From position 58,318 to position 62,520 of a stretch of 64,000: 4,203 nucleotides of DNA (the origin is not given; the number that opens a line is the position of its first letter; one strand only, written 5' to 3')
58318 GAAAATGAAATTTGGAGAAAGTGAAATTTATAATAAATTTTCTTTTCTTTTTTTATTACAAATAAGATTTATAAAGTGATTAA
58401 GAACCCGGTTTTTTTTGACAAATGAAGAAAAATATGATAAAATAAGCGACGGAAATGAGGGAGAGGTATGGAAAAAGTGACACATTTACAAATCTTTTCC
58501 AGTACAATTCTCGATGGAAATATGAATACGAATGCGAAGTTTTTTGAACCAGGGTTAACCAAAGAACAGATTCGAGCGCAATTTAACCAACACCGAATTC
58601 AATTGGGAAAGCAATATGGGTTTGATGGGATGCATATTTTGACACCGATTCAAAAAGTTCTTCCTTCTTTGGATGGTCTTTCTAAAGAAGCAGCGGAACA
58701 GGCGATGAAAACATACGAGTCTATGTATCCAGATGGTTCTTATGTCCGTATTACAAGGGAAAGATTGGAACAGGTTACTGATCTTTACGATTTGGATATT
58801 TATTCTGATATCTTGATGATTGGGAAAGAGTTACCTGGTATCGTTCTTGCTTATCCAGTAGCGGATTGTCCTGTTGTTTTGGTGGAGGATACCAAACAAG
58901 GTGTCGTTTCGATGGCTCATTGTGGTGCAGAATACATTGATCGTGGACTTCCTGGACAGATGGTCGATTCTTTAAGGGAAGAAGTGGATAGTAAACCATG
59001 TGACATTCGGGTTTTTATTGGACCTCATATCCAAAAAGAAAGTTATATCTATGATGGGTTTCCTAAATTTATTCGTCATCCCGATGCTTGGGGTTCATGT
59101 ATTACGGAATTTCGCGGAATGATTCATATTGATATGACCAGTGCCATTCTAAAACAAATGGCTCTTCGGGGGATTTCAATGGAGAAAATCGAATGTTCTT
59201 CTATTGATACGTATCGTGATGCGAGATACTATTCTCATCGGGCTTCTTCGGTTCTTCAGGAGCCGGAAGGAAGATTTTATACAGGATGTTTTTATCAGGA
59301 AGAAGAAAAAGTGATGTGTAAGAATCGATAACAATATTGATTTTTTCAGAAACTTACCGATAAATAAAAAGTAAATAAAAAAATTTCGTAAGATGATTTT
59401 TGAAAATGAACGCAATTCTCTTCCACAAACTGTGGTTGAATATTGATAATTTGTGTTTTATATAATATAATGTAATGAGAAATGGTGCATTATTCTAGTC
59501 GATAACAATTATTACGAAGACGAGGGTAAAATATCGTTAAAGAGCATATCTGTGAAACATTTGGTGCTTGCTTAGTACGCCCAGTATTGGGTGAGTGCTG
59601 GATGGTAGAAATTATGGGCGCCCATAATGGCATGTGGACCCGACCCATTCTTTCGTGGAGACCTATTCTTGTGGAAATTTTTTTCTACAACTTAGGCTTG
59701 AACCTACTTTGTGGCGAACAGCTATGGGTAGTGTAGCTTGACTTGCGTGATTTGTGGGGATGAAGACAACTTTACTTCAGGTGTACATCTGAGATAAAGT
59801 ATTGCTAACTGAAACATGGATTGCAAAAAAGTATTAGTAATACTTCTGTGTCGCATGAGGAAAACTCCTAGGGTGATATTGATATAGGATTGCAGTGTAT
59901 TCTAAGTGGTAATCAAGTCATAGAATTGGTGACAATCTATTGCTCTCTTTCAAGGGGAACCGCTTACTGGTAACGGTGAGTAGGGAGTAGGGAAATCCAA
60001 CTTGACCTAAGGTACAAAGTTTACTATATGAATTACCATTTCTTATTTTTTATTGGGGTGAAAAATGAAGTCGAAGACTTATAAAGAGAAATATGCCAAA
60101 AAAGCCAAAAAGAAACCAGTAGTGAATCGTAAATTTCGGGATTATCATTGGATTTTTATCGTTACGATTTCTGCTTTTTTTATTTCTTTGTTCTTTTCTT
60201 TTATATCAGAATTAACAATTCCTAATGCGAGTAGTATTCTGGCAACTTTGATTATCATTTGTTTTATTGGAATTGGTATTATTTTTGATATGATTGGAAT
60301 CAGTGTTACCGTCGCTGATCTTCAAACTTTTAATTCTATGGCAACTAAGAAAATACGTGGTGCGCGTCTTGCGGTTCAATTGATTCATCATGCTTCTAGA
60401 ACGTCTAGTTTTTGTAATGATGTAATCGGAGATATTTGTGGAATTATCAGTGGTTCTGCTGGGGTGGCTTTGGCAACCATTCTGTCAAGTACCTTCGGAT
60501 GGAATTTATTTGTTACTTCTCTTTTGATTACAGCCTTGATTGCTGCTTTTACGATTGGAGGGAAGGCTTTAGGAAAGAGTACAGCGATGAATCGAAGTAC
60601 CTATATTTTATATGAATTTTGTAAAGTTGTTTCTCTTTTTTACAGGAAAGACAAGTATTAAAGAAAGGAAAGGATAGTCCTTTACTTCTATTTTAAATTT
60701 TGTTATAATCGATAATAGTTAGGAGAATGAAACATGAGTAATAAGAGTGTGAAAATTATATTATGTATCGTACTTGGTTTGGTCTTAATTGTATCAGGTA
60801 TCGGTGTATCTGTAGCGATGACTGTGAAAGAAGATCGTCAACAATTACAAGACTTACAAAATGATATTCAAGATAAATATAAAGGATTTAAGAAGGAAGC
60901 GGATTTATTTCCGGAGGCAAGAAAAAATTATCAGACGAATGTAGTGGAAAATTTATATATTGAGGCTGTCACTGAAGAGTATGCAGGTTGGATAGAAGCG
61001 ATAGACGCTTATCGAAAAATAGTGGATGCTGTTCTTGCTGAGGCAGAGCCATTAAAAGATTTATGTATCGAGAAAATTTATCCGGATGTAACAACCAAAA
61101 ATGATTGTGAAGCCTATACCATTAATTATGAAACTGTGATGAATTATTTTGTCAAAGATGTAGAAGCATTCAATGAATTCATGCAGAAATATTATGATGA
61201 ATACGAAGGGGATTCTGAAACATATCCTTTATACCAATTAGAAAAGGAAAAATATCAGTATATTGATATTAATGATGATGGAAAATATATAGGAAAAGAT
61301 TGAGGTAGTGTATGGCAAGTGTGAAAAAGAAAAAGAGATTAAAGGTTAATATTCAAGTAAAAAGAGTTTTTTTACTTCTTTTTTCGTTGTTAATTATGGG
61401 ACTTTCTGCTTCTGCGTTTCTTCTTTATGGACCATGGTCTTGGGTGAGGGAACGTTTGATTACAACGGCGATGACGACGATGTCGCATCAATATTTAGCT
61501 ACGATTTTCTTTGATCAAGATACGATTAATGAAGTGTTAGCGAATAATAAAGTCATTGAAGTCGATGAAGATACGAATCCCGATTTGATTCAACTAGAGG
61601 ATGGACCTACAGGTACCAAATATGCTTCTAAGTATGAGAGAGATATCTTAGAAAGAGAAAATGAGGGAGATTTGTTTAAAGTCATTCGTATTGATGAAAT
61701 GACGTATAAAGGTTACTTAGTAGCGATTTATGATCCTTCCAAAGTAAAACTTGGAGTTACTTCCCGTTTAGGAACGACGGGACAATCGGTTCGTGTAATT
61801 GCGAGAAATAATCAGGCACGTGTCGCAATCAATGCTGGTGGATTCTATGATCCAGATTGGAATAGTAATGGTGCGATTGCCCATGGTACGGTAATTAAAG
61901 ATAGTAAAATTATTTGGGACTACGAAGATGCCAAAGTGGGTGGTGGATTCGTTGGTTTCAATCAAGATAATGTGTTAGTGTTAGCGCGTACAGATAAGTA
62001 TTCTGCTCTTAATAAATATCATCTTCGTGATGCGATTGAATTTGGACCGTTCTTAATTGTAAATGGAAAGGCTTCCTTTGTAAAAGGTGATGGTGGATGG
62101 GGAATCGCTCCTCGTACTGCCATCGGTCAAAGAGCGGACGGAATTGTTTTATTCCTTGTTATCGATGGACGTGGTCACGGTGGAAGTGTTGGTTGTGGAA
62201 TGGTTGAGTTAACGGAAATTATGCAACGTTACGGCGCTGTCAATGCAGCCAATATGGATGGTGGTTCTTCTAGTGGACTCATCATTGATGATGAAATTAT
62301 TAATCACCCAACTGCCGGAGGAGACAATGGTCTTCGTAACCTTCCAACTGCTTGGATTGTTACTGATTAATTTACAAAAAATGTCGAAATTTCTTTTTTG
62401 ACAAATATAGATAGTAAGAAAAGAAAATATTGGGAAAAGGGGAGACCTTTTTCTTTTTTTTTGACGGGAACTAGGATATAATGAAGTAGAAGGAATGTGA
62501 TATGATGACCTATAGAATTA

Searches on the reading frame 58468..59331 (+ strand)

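Call 65: search_protein_families(library=pfam, proteins=[window:58468-59331:+], max_evalue=0.00001)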
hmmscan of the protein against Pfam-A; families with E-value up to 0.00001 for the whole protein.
window:58468-59331:+ (287 aa): 1 family
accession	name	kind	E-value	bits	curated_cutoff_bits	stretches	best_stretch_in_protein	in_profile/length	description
PF02578.20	Cu-oxidase_4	-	2.6e-23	83.1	22.9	1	122-271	85-234/238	Multi-copper polyphenol oxidoreductase laccase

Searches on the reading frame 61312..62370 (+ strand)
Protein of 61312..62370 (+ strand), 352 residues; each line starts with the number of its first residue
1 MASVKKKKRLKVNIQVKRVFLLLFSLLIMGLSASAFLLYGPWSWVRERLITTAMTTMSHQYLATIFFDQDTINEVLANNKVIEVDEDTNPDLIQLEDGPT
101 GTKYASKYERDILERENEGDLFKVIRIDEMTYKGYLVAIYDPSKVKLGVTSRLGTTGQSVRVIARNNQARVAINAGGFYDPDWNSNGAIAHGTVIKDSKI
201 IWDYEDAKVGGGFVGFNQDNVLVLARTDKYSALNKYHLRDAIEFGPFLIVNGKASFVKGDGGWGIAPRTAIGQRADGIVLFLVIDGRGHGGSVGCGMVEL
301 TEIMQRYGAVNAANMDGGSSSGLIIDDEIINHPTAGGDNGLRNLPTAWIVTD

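Call 65: search_protein_families(library=pfam, proteins=[window:61312-62370:+], max_evalue=0.00001)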
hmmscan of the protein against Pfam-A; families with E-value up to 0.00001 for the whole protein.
window:61312-62370:+ (352 aa): 1 family
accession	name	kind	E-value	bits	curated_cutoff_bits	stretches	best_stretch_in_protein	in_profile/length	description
PF09992.14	NAGPA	-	1.9e-42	145.8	25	1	167-351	1-169/169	Phosphodiester glycosidase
